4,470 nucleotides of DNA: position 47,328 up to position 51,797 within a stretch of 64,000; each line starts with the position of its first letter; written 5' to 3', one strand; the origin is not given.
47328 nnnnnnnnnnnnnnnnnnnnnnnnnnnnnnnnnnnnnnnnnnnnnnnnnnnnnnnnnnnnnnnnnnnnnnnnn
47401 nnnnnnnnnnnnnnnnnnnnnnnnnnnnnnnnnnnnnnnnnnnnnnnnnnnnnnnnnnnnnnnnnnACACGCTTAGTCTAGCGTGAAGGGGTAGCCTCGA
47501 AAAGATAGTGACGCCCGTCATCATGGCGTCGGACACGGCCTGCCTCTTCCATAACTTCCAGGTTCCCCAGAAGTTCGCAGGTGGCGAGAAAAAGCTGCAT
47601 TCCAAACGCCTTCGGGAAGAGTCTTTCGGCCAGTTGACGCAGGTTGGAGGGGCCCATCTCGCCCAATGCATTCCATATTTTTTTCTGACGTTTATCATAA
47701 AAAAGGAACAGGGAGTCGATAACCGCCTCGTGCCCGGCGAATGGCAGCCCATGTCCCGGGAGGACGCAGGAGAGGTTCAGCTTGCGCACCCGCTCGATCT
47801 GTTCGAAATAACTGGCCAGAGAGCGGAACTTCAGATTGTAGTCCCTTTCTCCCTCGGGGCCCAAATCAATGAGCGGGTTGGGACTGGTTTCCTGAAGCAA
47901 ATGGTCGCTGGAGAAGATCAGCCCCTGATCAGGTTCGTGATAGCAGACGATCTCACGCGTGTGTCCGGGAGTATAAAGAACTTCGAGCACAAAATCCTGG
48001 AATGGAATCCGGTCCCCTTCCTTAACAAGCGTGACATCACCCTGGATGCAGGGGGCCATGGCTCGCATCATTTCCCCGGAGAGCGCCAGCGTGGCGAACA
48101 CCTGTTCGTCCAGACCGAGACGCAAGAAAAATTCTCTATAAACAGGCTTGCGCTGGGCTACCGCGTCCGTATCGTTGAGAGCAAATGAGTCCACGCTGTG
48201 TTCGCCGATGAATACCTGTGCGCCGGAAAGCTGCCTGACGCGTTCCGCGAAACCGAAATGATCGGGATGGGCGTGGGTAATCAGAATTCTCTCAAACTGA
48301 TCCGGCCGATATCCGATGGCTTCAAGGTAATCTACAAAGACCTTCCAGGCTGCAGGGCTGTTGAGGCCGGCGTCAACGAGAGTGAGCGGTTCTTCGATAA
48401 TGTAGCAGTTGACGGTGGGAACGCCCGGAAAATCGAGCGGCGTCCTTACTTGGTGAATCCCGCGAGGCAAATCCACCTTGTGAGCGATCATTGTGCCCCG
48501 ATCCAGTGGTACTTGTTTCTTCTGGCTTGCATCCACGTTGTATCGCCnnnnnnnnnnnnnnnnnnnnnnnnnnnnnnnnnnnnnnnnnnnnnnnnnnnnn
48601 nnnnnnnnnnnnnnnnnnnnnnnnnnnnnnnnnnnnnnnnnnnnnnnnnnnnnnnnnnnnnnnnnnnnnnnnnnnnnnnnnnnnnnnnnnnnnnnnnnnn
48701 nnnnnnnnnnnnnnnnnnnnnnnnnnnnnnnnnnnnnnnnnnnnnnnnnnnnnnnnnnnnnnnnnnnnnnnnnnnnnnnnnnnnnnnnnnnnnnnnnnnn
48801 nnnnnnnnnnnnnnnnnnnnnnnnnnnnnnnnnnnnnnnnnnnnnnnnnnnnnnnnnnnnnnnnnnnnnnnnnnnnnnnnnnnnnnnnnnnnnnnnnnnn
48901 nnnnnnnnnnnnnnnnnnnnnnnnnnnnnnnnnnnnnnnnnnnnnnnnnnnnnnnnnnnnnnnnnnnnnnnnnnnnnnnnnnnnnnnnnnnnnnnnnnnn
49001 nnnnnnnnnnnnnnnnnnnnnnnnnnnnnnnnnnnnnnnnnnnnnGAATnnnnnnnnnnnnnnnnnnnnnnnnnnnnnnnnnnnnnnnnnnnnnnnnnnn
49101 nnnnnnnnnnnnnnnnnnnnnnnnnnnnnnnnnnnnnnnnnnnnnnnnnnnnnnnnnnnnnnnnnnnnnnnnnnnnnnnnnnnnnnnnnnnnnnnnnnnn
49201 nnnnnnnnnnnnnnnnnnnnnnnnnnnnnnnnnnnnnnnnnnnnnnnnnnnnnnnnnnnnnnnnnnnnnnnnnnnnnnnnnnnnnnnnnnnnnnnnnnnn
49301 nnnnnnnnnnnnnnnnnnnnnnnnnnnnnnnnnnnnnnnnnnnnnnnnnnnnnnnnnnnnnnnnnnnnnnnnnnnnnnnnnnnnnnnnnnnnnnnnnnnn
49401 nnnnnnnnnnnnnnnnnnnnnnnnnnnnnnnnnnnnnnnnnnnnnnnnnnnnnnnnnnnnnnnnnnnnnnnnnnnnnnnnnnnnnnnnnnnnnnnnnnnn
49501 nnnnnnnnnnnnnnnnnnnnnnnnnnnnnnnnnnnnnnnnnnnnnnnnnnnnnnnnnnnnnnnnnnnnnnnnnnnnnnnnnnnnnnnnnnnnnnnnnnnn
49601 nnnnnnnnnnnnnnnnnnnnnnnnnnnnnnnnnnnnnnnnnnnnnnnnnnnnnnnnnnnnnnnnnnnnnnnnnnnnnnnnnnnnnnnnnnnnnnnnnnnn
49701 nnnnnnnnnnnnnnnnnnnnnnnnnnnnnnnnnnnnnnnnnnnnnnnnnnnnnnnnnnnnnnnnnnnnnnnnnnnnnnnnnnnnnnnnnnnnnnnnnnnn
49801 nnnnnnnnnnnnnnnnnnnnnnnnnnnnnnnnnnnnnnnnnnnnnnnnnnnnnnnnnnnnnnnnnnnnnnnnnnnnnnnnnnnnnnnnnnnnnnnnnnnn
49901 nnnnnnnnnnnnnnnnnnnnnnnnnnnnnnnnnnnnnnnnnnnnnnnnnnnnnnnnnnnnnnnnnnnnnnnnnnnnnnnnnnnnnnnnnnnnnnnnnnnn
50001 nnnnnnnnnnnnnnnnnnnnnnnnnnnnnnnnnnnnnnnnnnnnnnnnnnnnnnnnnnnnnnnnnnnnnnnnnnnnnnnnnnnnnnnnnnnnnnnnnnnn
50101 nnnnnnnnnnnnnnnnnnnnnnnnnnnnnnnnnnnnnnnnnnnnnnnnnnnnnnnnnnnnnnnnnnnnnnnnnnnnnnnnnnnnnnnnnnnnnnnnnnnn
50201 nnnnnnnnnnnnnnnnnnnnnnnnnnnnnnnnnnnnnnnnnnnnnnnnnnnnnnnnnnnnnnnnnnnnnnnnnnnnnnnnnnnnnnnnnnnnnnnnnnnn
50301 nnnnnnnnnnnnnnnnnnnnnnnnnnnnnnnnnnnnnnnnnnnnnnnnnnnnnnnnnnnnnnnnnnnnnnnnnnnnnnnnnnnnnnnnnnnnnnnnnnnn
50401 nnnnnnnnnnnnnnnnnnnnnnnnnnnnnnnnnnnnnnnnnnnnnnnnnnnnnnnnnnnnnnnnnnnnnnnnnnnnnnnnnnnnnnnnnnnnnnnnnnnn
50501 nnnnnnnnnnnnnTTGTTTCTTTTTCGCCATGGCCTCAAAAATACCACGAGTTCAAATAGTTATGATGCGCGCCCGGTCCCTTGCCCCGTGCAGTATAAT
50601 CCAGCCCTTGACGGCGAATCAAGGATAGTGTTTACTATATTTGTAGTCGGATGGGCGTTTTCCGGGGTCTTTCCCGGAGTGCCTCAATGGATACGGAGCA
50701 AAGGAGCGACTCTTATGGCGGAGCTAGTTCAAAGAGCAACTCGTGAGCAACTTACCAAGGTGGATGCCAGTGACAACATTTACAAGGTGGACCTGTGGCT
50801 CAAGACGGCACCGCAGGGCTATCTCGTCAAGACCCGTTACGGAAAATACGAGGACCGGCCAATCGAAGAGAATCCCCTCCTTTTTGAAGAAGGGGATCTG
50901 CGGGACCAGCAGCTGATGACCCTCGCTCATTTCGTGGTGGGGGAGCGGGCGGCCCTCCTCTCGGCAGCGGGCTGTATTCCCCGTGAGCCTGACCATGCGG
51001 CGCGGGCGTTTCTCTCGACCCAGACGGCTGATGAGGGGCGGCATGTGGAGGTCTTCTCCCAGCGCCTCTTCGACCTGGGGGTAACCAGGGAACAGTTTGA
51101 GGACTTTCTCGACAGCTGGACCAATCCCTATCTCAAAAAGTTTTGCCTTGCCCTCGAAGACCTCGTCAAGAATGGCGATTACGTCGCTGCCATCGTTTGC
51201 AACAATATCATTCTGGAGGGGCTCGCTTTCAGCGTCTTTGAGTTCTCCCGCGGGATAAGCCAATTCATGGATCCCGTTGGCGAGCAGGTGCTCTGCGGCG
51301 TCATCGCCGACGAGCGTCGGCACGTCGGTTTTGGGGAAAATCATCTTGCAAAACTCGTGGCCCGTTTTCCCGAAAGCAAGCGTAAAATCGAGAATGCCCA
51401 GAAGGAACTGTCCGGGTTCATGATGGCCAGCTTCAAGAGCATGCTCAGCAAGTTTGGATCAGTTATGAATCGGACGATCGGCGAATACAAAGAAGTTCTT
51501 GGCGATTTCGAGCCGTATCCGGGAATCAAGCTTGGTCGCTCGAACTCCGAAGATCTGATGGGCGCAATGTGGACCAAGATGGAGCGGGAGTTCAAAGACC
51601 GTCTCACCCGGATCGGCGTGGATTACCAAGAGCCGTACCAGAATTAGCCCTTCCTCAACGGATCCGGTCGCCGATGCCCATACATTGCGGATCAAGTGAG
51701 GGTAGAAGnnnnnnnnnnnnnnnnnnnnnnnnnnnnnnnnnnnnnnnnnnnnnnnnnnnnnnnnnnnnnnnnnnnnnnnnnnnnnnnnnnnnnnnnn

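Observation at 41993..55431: Two UbiB/Coq8-like kinases and a Coq4-like protein embedded outside any quinone-biosynthesis context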

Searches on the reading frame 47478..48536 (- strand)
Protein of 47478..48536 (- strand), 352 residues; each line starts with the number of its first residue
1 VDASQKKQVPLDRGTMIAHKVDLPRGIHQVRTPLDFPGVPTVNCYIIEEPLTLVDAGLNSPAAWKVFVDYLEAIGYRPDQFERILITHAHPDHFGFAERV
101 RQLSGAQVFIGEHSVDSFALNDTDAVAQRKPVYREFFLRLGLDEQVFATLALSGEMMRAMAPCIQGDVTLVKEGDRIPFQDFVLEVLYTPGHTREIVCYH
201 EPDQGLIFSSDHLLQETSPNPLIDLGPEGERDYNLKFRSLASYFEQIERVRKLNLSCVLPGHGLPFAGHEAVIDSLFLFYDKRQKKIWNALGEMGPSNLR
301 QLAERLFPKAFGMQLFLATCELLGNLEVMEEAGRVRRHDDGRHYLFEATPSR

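Call 5: search_protein_families(library=pfam, proteins=[window:47478-48536:-], max_evalue=0.01)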
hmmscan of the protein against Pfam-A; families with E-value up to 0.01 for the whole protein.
window:47478-48536:- (352 aa): 1 family
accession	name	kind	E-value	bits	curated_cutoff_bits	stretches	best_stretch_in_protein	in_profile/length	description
PF00753.33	Lactamase_B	-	7.8e-21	75.4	22.7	1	40-262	4-196/196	Metallo-beta-lactamase superfamily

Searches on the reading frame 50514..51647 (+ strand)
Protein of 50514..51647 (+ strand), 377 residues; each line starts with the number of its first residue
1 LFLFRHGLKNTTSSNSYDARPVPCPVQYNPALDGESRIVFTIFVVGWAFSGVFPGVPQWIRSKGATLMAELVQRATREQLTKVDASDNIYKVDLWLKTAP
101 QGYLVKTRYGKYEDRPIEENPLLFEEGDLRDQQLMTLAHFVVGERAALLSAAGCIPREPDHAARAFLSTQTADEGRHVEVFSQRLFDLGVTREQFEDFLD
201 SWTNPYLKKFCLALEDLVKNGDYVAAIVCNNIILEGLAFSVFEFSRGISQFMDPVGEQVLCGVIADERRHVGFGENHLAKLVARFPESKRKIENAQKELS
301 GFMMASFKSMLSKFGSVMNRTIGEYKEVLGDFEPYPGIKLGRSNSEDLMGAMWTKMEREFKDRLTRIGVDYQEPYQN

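Call 4: search_protein_families(library=pfam, proteins=[window:50514-51647:+], max_evalue=0.01)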
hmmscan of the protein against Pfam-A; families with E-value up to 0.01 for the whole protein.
window:50514-51647:+ (377 aa): 3 families
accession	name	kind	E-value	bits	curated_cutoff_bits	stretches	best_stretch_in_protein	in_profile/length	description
PF11266.14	Ald_deCOase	-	1.2e-05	25.7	28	1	174-299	50-163/218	Long-chain fatty aldehyde decarbonylase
PF00268.27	Ribonuc_red_sm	-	0.001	18.9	33.6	1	160-291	78-216/281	Ribonucleotide reductase, small chain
PF02332.24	Phenol_Hydrox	-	0.0078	16.3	24.4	0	144-276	83-221/230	Methane/Phenol/Alkene Hydroxylase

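Call 10: search_protein_families(library=ncbifam, proteins=[window:50514-51647:+], max_evalue=0.01)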
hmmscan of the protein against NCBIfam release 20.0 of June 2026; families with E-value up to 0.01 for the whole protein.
window:50514-51647:+ (377 aa): 3 families
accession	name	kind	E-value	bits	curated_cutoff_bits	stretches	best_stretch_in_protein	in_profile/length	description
NF006200.0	PRK08326.1-3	equivalog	4.8e-07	29.3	194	1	130-300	66-246/321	R2-like ligand-binding oxidase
TIGR04059.1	Ald_deCOase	equivalog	1.8e-05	24.8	222.65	1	203-299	74-164/220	aldehyde oxygenase (deformylating)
NF006198.0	PRK08326.1-1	subfamily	0.0023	17.2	274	1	167-291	101-234/308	R2-like ligand-binding oxidase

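Call 22: search_solved_structures(query=window:50715-51647:+, max_evalue=10)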
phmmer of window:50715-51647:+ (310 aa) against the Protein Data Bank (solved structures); distinct sequences matched with E-value up to 10: 33.
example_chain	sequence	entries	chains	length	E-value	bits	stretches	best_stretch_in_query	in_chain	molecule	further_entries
6d9f_A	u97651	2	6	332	3.8e-17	65.7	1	24-298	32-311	Putative VlmB homolog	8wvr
5uwz_A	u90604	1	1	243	0.0011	21.5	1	63-228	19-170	Aldehyde decarbonylase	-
7qbk_A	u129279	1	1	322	0.0015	21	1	98-224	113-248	R2-like ligand-binding oxidase (homolog II) from Sulfolobus acidocaldarius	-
4z5s_A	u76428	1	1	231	0.018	17.5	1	150-233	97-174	Aldehyde decarbonylase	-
9u78_A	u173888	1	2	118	0.023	17.1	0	183-206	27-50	Single Chain Protein of De Novo Designed Helix Bundles-4EH2 with KDPV Loop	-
5k53_A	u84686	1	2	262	0.033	16.6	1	149-231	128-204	aldehyde deformylating oxygenase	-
4rc6_B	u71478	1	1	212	0.043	16.2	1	151-231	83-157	Aldehyde decarbonylase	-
4rc6_A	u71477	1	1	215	0.044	16.2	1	152-231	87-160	Aldehyde decarbonylase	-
6f6c_A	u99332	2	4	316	0.046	16.1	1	66-215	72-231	Ribonucleotide reductase small subunit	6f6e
6qk1_A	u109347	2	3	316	0.066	15.6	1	67-215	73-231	Ribonucleotide reductase small subunit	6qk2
6f65_A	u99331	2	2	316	0.07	15.6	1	67-215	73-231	Ribonucleotide reductase small subunit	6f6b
4rc7_A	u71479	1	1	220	0.095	15.1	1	151-231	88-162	Aldehyde decarbonylase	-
4rc7_B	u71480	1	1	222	0.095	15.1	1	151-231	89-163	Aldehyde decarbonylase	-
4rc5_B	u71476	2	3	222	0.11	14.9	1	152-231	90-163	Aldehyde decarbonylase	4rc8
4rc5_A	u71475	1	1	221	0.11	14.9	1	152-231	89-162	Aldehyde decarbonylase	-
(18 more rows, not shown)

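Call 36: find_homologous_proteins(query=window:50715-51647:+)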
Query window:50715-51647:+ (310 aa): 456 proteins with E <= 0.001 among 2250 candidates; the best 120 are listed.
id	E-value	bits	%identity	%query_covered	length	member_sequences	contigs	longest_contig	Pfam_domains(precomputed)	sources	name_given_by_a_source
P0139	2.0e-202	689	98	100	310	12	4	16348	-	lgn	-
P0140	3.5e-180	616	87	99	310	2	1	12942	PF11266.16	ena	-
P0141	8.0e-173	592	84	98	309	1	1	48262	-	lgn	-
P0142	8.7e-172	588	85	98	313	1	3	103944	-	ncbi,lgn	-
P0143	4.2e-171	586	83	99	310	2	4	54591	-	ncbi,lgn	-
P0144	2.0e-161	554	79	98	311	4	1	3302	PF11266.16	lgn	-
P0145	3.0e-77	278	48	94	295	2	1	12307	PF11266.16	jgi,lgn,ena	-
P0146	1.5e-76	276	48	94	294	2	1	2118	PF11266.16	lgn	-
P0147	8.5e-75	270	48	93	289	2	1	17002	PF11266.16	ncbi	ncbi:MAG: ferritin-like domain-containing protein, partial [Bdellovibrionota bacterium]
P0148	2.0e-65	239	42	93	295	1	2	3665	-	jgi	jgi:hypothetical protein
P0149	3.6e-65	238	41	92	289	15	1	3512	PF11266.16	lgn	-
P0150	5.1e-65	238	44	92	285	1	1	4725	-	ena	-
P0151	1.4e-64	236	43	93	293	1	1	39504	-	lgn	-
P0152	1.9e-64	236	45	93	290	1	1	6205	-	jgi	jgi:hypothetical protein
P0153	2.3e-64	236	43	93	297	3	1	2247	-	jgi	-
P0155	2.8e-64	235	43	92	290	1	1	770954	-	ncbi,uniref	ncbi:ferritin-like domain-containing protein [Terricaulis sp.]|uniref:ferritin-like domain-containin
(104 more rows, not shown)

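Call 37: find_encoding_contigs(protein=P0142, flank=10000, max_places=2)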
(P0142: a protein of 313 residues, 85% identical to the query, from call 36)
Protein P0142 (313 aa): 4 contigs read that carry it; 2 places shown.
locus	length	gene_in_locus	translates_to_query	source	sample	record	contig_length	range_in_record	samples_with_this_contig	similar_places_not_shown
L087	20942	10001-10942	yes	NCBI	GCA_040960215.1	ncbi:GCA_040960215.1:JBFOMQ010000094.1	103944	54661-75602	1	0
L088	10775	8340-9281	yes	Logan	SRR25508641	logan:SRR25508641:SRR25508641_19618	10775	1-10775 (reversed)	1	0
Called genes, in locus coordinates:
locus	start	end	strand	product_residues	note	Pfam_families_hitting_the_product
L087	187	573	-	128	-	PF01648:ACPS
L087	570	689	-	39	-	-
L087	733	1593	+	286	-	PF00581:Rhodanese, PF16980:CitMHS_2 (weak)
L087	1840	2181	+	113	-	-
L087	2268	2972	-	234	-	PF00005:ABC_tran, PF02463:SMC_N (faint), PF13304:AAA_21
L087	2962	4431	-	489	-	PF00497:SBP_bac_3, PF00528:BPD_transp_1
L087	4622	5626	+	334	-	PF04055:Radical_SAM, PF12345:DUF3641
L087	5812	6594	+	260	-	PF01841:Transglut_core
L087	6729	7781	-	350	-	PF00753:Lactamase_B, PF19583:ODP (faint)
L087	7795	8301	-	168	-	PF10698:DUF2505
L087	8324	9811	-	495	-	PF13411:MerR_1, PF14559:TPR_19 (faint), PF14561:TPR_20 (weak), PF00515:TPR_1 (faint), PF07719:TPR_2 (faint), PF13181:TPR_8 (faint)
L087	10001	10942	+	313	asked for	-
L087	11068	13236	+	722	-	PF03109:ABC1, PF27536:UbiB_helical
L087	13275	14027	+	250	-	PF05019:Coq4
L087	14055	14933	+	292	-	-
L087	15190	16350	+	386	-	PF02771:Acyl-CoA_dh_N, PF02770:Acyl-CoA_dh_M, PF00441:Acyl-CoA_dh_1, PF22924:ACOX_C_alpha1 (faint), PF08028:Acyl-CoA_dh_2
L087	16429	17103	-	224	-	PF03364:Polyketide_cyc, PF10604:Polyketide_cyc2 (weak)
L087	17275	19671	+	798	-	PF00690:Cation_ATPase_N, PF00122:E1-E2_ATPase, PF00702:Hydrolase, PF13246:Cation_ATPase, PF00689:Cation_ATPase_C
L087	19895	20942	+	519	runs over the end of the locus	PF00206:Lyase_1, PF10415:FumaraseC_C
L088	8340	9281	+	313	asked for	-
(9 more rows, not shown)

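Call 38: find_encoding_contigs(protein=P0141, flank=10000, max_places=2)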
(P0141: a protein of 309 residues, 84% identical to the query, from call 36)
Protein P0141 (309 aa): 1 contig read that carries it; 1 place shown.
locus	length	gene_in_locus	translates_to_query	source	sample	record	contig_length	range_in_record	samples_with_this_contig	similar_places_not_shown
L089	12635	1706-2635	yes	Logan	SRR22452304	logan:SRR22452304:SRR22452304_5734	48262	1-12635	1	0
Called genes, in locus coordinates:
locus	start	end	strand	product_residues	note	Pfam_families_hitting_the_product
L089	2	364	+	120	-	?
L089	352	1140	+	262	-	PF21033:RMD1-3 (faint)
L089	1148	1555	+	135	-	PF03061:4HBT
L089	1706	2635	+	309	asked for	-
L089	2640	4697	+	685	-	PF03109:ABC1, PF27536:UbiB_helical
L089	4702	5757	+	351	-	PF00753:Lactamase_B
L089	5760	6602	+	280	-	-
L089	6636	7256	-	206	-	PF00440:TetR_N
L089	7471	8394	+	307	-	-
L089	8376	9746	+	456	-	PF00743:FMO-like, PF00890:FAD_binding_2 (faint), PF01266:DAO (weak), PF07992:Pyr_redox_2, PF13738:Pyr_redox_3, PF13450:NAD_binding_8, PF13434:Lys_Orn_oxgnase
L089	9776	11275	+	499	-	PF00070:Pyr_redox (faint), PF00743:FMO-like, PF01266:DAO (faint), PF01946:Thi4 (weak), PF07992:Pyr_redox_2, PF13450:NAD_binding_8, PF13738:Pyr_redox_3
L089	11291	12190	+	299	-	PF00106:adh_short, PF08659:KR (weak), PF13561:adh_short_C2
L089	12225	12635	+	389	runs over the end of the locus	PF00144:Beta-lactamase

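Call 39: find_encoding_contigs(protein=P0143, flank=10000, max_places=2)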
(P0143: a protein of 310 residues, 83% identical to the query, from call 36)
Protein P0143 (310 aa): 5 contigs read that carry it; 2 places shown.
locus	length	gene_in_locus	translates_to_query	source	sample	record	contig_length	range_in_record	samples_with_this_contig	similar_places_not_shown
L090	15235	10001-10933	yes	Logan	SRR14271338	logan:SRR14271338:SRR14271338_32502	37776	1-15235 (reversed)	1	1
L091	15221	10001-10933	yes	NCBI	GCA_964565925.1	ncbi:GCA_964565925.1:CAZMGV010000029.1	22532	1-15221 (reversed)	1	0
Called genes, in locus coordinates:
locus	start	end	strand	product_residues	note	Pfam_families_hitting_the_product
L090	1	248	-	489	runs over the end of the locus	PF03109:ABC1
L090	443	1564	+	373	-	PF00753:Lactamase_B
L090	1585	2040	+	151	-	PF03061:4HBT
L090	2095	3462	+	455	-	PF00171:Aldedh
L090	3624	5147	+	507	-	PF00070:Pyr_redox (faint), PF00743:FMO-like, PF01266:DAO (weak), PF01946:Thi4 (weak), PF07992:Pyr_redox_2, PF12831:FAD_oxidored (faint), PF13450:NAD_binding_8, PF13738:Pyr_redox_3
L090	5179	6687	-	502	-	PF00512:HisKA, PF02518:HATPase_c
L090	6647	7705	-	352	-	PF00753:Lactamase_B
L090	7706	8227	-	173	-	PF10698:DUF2505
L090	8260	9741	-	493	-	PF13411:MerR_1, PF13176:TPR_7 (faint), PF13424:TPR_12 (faint), PF13428:TPR_14 (faint), PF25063:ARM_TT21_C (weak), PF00515:TPR_1 (faint), PF07719:TPR_2 (faint), PF13432:TPR_16 (weak), +3 more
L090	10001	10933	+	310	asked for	-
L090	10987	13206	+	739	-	PF03109:ABC1, PF27536:UbiB_helical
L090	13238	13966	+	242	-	PF05019:Coq4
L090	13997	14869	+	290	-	-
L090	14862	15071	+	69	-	-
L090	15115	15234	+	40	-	?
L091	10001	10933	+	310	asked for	-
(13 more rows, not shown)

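Call 65: find_encoding_contigs(protein=P0147, flank=8000, max_places=2)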
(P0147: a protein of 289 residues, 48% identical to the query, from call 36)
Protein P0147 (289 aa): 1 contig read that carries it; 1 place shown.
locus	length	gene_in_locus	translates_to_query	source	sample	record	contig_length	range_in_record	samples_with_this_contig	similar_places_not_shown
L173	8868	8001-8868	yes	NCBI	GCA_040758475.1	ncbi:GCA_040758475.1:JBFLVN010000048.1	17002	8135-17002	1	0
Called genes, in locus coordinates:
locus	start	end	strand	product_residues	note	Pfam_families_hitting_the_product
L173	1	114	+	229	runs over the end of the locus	PF01895:PhoU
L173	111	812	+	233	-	PF00072:Response_reg, PF00486:Trans_reg_C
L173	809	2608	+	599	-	PF12860:PAS_7 (faint), PF00672:HAMP, PF00989:PAS, PF00512:HisKA, PF02518:HATPase_c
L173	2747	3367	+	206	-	PF01865:PhoU_div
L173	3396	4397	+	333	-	PF01384:PHO4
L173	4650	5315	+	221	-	PF00989:PAS, PF13188:PAS_8 (weak), PF08448:PAS_4, PF13426:PAS_9, PF08447:PAS_3 (weak), PF13384:HTH_23 (faint), PF00196:GerE, PF04545:Sigma70_r4 (weak)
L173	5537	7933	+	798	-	PF22085:NorB_cytochrome_c-like, PF00115:COX1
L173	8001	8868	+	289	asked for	PF11266:Ald_deCOase (weak)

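Call 66: find_encoding_contigs(protein=P0155, flank=8000, max_places=2)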
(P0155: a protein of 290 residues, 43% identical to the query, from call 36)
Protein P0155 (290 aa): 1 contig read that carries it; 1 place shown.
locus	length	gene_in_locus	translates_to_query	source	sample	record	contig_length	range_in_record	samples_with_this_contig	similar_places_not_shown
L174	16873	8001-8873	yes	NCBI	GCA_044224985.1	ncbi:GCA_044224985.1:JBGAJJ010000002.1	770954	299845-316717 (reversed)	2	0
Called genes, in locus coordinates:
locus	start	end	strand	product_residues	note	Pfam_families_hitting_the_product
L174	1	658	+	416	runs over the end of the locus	PF00669:Flagellin_N, PF00700:Flagellin_C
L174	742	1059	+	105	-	-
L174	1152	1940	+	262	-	-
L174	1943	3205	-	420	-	-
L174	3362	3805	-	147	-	-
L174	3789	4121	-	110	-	PF10135:Rod-binding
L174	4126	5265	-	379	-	PF02119:FlgI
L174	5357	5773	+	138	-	PF10768:FliX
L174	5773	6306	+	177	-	PF21157:DksA_N, PF01258:zf-dskA_traR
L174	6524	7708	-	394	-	PF00890:FAD_binding_2 (weak), PF01494:FAD_binding_3, PF05834:Lycopene_cycl (faint), PF07992:Pyr_redox_2 (faint), PF13450:NAD_binding_8 (weak)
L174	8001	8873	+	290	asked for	-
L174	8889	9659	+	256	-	PF02332:Phenol_Hydrox (weak), PF11266:Ald_deCOase (weak)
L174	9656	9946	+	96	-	-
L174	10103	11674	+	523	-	-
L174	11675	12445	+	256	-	-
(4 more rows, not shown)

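Call 73: predict_structure(alignment_id=A4)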
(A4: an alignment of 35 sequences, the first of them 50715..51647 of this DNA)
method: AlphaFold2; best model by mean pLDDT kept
length: 310 residues; sequences in the alignment: 35
mean_pLDDT: 82.4   pTM: 0.82
mean pLDDT of the five models: 82.4, 82.1, 79.4, 78.6, 78.6
residues with pLDDT >= 90: 140; 70-90: 117; 50-70: 11; < 50: 42
segments of 3 or more residues with pLDDT < 50: 1-8, 12-41, 43-45
pLDDT, mean of each block of 10 residues (from residue 1): 41 44 43 41 55 84 91 95 92 88 89 89 94 96 95 93 91 88 84 85 79 94 96 94 90 85 80 88 90 93 86
secondary structure, 60 per line:
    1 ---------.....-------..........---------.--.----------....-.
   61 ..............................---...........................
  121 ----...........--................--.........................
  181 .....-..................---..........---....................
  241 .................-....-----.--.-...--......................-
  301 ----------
elements in order: H10-14 H22-31 H55-58 H60-90 H94-120 H125-135 H138-153 H156-185 H187-204 H208-217 H221-257 H259-262 H278-299
